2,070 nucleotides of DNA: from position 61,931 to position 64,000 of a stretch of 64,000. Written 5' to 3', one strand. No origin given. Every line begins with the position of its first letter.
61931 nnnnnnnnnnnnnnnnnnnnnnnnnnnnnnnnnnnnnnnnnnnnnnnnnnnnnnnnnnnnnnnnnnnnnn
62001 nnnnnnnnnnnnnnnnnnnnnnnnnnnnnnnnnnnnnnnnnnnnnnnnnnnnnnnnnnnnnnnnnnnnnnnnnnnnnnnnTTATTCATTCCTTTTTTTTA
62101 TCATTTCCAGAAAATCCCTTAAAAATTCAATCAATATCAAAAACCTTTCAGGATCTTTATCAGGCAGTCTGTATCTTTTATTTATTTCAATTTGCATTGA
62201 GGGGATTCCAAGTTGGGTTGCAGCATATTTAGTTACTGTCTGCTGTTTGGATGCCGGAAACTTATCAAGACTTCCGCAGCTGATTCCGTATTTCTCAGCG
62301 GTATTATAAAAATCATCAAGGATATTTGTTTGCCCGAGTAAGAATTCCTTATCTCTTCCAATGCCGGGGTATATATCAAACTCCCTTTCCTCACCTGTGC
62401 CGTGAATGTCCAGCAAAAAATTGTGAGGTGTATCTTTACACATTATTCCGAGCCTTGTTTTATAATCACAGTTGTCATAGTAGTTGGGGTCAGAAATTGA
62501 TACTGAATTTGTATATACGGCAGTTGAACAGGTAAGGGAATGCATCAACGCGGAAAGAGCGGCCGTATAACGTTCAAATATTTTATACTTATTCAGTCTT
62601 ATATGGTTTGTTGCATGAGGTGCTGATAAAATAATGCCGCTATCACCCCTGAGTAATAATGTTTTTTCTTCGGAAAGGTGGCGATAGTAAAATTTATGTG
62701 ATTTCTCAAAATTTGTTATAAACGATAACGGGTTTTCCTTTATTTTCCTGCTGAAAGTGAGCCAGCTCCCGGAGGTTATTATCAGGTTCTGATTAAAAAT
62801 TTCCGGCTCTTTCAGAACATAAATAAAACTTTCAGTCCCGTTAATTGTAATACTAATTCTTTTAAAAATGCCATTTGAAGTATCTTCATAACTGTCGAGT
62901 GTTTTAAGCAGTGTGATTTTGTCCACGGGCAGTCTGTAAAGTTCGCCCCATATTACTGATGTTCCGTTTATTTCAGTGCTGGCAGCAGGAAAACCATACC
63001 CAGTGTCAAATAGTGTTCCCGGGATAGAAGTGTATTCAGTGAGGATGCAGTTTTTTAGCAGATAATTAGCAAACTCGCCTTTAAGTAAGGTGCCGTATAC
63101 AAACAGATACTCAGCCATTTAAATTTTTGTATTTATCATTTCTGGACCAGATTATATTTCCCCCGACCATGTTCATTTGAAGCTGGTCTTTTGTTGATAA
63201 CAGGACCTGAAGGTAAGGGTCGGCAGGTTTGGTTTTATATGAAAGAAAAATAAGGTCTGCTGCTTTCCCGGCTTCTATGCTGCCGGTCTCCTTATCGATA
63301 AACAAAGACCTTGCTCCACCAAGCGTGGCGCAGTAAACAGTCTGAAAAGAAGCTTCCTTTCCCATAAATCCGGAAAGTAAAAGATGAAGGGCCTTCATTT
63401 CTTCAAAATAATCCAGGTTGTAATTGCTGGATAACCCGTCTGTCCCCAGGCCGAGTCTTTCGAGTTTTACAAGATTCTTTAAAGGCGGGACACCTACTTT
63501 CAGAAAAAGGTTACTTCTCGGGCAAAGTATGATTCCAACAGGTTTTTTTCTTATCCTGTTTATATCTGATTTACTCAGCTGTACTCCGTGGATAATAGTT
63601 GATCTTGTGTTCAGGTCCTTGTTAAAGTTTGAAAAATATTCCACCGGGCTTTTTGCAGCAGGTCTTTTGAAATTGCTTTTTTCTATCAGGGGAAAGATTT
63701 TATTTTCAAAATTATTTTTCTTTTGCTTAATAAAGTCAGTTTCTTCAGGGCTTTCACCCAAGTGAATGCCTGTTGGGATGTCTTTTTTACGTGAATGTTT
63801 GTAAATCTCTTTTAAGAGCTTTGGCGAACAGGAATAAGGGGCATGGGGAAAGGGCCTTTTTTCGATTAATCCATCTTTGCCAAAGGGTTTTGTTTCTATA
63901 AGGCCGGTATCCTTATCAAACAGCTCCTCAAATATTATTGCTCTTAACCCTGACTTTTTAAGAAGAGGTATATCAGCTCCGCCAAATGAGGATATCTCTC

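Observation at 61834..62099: Orphan c-di-GMP-I riboswitch: own promoter, no ORF, convergent with and overlapping the end of a hydrolase operon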

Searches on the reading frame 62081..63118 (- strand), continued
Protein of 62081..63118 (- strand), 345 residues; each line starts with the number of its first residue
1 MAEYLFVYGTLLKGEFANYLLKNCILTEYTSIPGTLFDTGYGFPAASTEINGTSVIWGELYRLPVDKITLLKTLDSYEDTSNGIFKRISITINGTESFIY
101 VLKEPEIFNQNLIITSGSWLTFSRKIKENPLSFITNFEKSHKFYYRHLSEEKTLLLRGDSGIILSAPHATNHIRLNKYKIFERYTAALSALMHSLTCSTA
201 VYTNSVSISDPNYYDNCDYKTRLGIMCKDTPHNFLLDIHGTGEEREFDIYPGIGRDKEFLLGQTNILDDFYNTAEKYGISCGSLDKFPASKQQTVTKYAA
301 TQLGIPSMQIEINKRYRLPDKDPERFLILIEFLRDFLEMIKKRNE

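Call 18: find_encoding_contigs(protein=P0020, flank=6000, max_places=2)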
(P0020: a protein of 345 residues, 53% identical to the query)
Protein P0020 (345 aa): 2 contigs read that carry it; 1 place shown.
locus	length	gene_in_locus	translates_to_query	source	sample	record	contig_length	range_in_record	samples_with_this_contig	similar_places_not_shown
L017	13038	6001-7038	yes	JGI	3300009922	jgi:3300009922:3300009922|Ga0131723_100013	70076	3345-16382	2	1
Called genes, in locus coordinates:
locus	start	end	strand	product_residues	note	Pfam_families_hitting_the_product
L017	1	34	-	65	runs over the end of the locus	-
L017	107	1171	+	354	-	PF03462:PCRF, PF00472:RF-1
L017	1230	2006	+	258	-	PF01578:Cytochrom_C_asm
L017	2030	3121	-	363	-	PF13458:Peripla_BP_6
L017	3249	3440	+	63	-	-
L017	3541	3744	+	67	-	PF07311:Dodecin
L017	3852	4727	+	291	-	PF01678:DAP_epimerase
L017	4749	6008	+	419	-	PF07969:Amidohydro_3 (faint), PF01979:Amidohydro_1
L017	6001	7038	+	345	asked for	PF06094:GGACT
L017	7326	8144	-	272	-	PF02621:VitK2_biosynth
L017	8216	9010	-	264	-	PF02621:VitK2_biosynth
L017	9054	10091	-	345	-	PF01966:HD, PF13286:HD_assoc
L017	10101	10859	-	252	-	PF00977:His_biosynth, PF02581:TMP-TENI (faint), PF03060:NMO (faint)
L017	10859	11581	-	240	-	PF00977:His_biosynth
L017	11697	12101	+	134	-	PF01878:EVE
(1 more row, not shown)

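Call 25: find_related_loci(query=A2, collection=genome_contigs, flank=3000)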
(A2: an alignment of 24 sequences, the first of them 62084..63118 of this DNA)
Query A2 (345 aa) in genome_contigs; peptide patterns used: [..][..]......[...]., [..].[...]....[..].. (x = any residue, [..] = any of these).
155 stretches matched a pattern; 93 encode a relative of the query (tblastn E <= 1e-3); the best 80 are kept; 80 distinct loci.
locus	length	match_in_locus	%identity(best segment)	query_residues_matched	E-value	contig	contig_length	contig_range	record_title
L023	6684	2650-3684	66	1-345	6e-151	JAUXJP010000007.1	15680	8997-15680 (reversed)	MAG: Candidatus Dadabacteria bacterium isolate CSMAG_3085 CSMAG_3085_k127_8020894_length_15680_cov_585.2039, whole genom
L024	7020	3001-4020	45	5-340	3e-88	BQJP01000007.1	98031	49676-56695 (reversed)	MAG: Thermodesulfobacteriota bacterium DHS20C13 DNA, sequence007, whole genome shotgun sequence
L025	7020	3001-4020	45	5-340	4e-86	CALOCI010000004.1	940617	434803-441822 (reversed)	MAG: uncultured Thermodesulfobacteriota bacterium isolate LOGT_bin.0081 genome assembly, contig: contig_15980, whole gen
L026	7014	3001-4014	45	5-338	4e-85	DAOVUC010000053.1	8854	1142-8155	MAG TPA_asm: Candidatus Dadabacteria bacterium isolate CSMAG_1669 CSMAG_1669_k141_66063_length_8854_cov_7.0000, whole ge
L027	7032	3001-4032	42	1-340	1e-84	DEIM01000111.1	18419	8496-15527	MAG TPA_asm: Candidatus Dadabacteria bacterium UBA2774 UBA2774_contig_31536, whole genome shotgun sequence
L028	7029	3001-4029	44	5-341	5e-84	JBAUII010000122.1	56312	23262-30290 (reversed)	MAG: Thermodesulfobacteriota bacterium isolate MFD09513_ilm_asm_bin6 k127_102561, whole genome shotgun sequence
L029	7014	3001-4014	44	5-338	8e-84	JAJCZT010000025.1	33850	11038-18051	MAG: Deltaproteobacteria bacterium isolate OFTM235 OFTM235_24, whole genome shotgun sequence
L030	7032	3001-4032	45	3-342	2e-83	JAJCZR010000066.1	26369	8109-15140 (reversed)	MAG: Deltaproteobacteria bacterium isolate OFTM253 OFTM253_65, whole genome shotgun sequence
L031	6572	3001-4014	43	5-338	1e-82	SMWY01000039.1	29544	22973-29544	MAG: Candidatus Dadabacteria bacterium isolate CR02bin9 k141_372684, whole genome shotgun sequence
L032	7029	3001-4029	42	5-341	1e-81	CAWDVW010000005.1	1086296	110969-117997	MAG: Candidatus Dadabacteria bacterium isolate MFD05684.bin.1.387 genome assembly, contig: contig_29197, whole genome sh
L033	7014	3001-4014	42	5-338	1e-79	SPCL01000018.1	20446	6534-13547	MAG: Thermodesulfobacteriales bacterium isolate das_tool.metabat2.12 k141_2654392, whole genome shotgun sequence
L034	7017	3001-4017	43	5-340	1e-79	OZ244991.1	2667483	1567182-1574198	MAG: Thermodesulfobacteriota bacterium isolate 77748b03-fe7e-4f50-8619-3c6866420abe genome assembly, chromosome: 1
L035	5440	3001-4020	42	5-340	3e-79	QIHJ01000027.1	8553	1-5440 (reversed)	MAG: Candidatus Dadabacteria bacterium isolate SZUA-126 Ga0063293_10021876, whole genome shotgun sequence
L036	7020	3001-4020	40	5-337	5e-78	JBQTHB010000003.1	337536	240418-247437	MAG: Deltaproteobacteria bacterium isolate SAW255 c_000000041815, whole genome shotgun sequence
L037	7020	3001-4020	42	5-340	5e-78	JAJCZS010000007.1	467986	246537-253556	MAG: Deltaproteobacteria bacterium isolate OFTM111 OFTM111_6, whole genome shotgun sequence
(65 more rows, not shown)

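Call 31: find_encoding_contigs(protein=P0014, flank=2500, max_places=4)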
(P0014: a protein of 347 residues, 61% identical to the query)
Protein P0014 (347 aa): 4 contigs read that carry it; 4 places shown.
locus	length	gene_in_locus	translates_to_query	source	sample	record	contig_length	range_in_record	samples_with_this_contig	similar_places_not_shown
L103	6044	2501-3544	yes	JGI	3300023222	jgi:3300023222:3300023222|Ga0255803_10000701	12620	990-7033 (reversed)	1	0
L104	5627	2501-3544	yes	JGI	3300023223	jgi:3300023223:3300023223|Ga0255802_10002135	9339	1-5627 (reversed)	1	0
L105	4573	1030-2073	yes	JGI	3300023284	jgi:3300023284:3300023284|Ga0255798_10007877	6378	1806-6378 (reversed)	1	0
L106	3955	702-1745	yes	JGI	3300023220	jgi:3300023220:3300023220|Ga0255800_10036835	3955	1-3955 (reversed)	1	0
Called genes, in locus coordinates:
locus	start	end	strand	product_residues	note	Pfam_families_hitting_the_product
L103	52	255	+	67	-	PF07311:Dodecin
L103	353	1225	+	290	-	PF01678:DAP_epimerase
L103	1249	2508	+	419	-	PF01979:Amidohydro_1, PF07969:Amidohydro_3 (weak)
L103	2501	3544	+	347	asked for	PF06094:GGACT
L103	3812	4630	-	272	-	PF02621:VitK2_biosynth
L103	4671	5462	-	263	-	PF02621:VitK2_biosynth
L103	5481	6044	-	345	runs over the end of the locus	PF01966:HD, PF13286:HD_assoc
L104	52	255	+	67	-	PF07311:Dodecin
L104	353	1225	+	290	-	PF01678:DAP_epimerase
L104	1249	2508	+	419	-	PF01979:Amidohydro_1, PF07969:Amidohydro_3 (weak)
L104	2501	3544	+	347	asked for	PF06094:GGACT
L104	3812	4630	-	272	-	PF02621:VitK2_biosynth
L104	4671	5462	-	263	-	PF02621:VitK2_biosynth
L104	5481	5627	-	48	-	?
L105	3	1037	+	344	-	?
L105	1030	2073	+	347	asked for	PF06094:GGACT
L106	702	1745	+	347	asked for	PF06094:GGACT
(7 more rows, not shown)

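Call 32: find_encoding_contigs(protein=P0016, flank=2500, max_places=2)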
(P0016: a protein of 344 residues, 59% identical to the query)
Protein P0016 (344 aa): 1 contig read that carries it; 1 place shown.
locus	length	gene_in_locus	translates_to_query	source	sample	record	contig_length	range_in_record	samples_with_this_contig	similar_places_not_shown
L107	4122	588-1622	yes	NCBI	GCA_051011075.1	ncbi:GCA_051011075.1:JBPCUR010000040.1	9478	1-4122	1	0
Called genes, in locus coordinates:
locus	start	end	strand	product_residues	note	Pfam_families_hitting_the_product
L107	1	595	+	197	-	PF01979:Amidohydro_1, PF07969:Amidohydro_3 (weak)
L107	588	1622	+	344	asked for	PF06094:GGACT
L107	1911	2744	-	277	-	PF02621:VitK2_biosynth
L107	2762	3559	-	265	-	PF02621:VitK2_biosynth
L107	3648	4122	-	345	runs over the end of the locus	PF01966:HD, PF13286:HD_assoc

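Call 33: find_encoding_contigs(protein=P0024, flank=2500, max_places=2)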
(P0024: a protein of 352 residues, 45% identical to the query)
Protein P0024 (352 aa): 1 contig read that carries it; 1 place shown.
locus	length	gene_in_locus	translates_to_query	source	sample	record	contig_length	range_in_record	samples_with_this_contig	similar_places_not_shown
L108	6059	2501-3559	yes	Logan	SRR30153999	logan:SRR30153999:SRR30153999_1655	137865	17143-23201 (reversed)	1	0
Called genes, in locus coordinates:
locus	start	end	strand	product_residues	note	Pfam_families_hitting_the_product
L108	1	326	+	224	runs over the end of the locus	PF03330:DPBB_1, PF05036:SPOR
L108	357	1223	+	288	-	PF01678:DAP_epimerase, PF05544:Pro_racemase (faint), PF01678:DAP_epimerase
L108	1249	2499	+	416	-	PF01979:Amidohydro_1, PF07969:Amidohydro_3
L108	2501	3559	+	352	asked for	PF06094:GGACT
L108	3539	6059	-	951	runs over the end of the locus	PF01565:FAD_binding_4, PF02913:FAD-oxidase_C, PF13183:Fer4_8 (weak), PF13534:Fer4_17 (weak), PF02754:CCG (weak)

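Call 55: search_solved_structures(query=A2, max_evalue=1)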
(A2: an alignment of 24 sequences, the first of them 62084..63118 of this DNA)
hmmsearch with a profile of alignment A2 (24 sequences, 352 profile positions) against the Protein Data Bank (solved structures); distinct sequences matched with E-value up to 1: 8.
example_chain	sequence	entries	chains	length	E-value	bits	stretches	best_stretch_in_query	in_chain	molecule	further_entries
2qik_A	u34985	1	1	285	1.7e-11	46.6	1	5-137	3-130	UPF0131 protein ykqA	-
1xhs_A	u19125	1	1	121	6.1e-09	38.2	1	6-128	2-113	Hypothetical UPF0131 protein ytfP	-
1vkb_A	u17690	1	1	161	0.00086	21.3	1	4-95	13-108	hypothetical protein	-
2kl2_A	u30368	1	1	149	0.0013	20.7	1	5-95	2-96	AIG2-like domain-containing protein 1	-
3jub_A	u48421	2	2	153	0.049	15.5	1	6-94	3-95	AIG2-like domain-containing protein 1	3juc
3jud_A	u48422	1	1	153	0.24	13.3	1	6-93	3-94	AIG2-like domain-containing protein 1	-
1v30_A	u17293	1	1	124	0.33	12.8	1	6-77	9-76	Hypothetical UPF0131 protein PH0828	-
5o9j_A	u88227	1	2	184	0.4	12.5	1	94-214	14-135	Transcription initiation factor IIB,Transcription initiation factor IIB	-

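Call 71: predict_structure(alignment_id=A2)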
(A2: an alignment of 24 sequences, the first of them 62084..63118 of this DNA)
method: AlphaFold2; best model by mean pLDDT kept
length: 345 residues; sequences in the alignment: 24
mean_pLDDT: 92.7   pTM: 0.92
mean pLDDT of the five models: 92.7, 92.0, 90.2, 90.0, 87.9
residues with pLDDT >= 90: 280; 70-90: 59; 50-70: 6; < 50: 0
segments of 3 or more residues with pLDDT < 50: none
pLDDT, mean of each block of 10 residues (from residue 1): 94 97 95 95 91 91 95 96 95 95 89 93 93 97 87 92 96 86 96 97 90 89 90 95 94 91 96 98 74 88 96 94 96 98 84
secondary structure, 60 per line:
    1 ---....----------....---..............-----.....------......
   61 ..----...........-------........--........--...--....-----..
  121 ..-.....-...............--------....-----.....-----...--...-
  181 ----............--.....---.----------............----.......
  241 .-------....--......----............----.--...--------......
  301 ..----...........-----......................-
elements in order: E4-7 H18-21 E25-38 E44-48 E55-62 H67-77 E85-92 E95-102 H119-122 H124-128 H130-144 E153-156 E162-166 E172-174 E177-179 H185-196 E199-203 H218-229 E234-241 E249-252 H255-260 H265-276 H295-302 E307-313 H314-317 H323-344

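Call 74: fold_search(model_id=the predicted structure, library=pdb)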
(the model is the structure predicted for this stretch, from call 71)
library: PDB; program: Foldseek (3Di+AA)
matches with E <= 10: 806; with E <= 0.001: 35
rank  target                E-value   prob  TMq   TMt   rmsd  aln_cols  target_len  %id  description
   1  1v30                  1.2e-07  1.00  0.30  0.81   2.8       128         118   17  Crystal Structure Of Uncharacterized Protein PH0828 From Pyrococcus horikoshii (released 2004-11-09)
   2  2qik                  2.6e-07  1.00  0.30  0.38  12.4       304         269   16  Crystal structure of YkqA from Bacillus subtilis. Northeast Structural Genomics Target SR631 (released 2007-07-24)
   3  1xhs_MODEL_1_A        1.1e-05  1.00  0.27  0.72   3.4       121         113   28  Solution NMR Structure of Protein ytfP from Escherichia coli. Northeast Structural Genomics Consortium Target  (released 2005-01-04)
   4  21dc                  1.1e-05  1.00  0.38  0.61   4.6       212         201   15  Crystal structure of poly-gamma-glutamate hydrolase from Bacillus phage PM1 (released 2026-04-08)
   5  3a9l_A                1.2e-05  1.00  0.40  0.62   6.7       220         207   14  Structure of Bacteriophage poly-gamma-glutamate hydrolase (released 2010-11-10)
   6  4b6z_D                1.5e-05  1.00  0.33  0.31  17.0       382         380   10  Crystal structure of metallo-carboxypeptidase from Burkholderia cenocepacia (released 2013-03-27)
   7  3jud                  1.9e-05  1.00  0.26  0.57   4.4       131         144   19  Human gamma-glutamylamine cyclotransferase, E82Q mutant (released 2010-02-09)
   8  5c5z_A                2.1e-05  1.00  0.29  0.71   3.3       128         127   19  Crystal structure analysis of c4763, a uropathogenic E. coli-specific protein (released 2015-08-19)
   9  3jub                  2.9e-05  1.00  0.28  0.63   3.3       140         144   19  Human gamma-glutamylamine cyclotransferase (released 2010-02-09)
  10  1vkb                  4.0e-05  1.00  0.28  0.59   3.4       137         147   16  Crystal structure of an aig2-like protein (a2ld1, ggact, mgc7867) from mus musculus at 1.90 A resolution (released 2004-05-18)
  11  5c5z_B                4.5e-05  1.00  0.29  0.70   3.4       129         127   19  Crystal structure analysis of c4763, a uropathogenic E. coli-specific protein (released 2015-08-19)
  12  3juc                  4.5e-05  1.00  0.26  0.56   4.1       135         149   20  Human gamma-glutamylamine cyclotransferase complex with 5-oxoproline (released 2010-02-09)
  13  4b6z_C                1.2e-04  1.00  0.36  0.34  15.8       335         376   10  Crystal structure of metallo-carboxypeptidase from Burkholderia cenocepacia (released 2013-03-27)
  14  1pr4_A                1.7e-04  1.00  0.32  0.45   7.5       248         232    8  Escherichia coli Purine Nucleoside Phosphorylase Complexed with 9-beta-D-ribofuranosyl-6-methylthiopurine and Phosphat (released 2003-11-25)
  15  5onj_A                1.9e-04  1.00  0.39  0.63   4.5       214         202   14  YnDL in Complex with 5 amino acid (PGA) complex (released 2018-08-29)
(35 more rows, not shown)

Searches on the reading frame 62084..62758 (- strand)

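Call 54: search_protein_families(library=pfam, proteins=[window:62084-62758:-], max_evalue=10)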
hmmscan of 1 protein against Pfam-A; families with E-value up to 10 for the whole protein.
window:62084-62758:- (225 aa): 2 families
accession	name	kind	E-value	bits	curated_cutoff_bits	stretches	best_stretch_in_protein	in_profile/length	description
PF01577.22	Peptidase_S30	-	0.061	13.4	20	1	21-57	180-214/245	Potyvirus P1 protease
PF04444.19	Dioxygenase_N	-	0.19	12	27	1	69-122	5-58/75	Catechol dioxygenase N terminus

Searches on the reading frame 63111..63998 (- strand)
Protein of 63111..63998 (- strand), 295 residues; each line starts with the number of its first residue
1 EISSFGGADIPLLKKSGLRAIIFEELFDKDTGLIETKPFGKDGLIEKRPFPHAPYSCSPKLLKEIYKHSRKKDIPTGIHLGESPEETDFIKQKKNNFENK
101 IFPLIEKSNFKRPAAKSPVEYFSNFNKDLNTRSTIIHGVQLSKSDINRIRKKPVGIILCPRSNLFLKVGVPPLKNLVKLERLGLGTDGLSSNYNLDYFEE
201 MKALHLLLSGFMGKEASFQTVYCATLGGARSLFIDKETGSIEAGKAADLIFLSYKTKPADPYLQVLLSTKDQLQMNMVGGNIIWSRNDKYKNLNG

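Call 8: search_protein_families(library=pfam, proteins=[window:63111-63998:-])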
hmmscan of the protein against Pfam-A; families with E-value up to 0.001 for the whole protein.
window:63111-63998:- (295 aa): 2 families
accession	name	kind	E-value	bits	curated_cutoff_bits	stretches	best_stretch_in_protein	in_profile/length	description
PF01979.26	Amidohydro_1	-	1.7e-29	103.6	25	1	41-280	116-342/345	Amidohydrolase family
PF07969.17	Amidohydro_3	-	1.5e-05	25.1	29.7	1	130-254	305-446/472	Amidohydrolase family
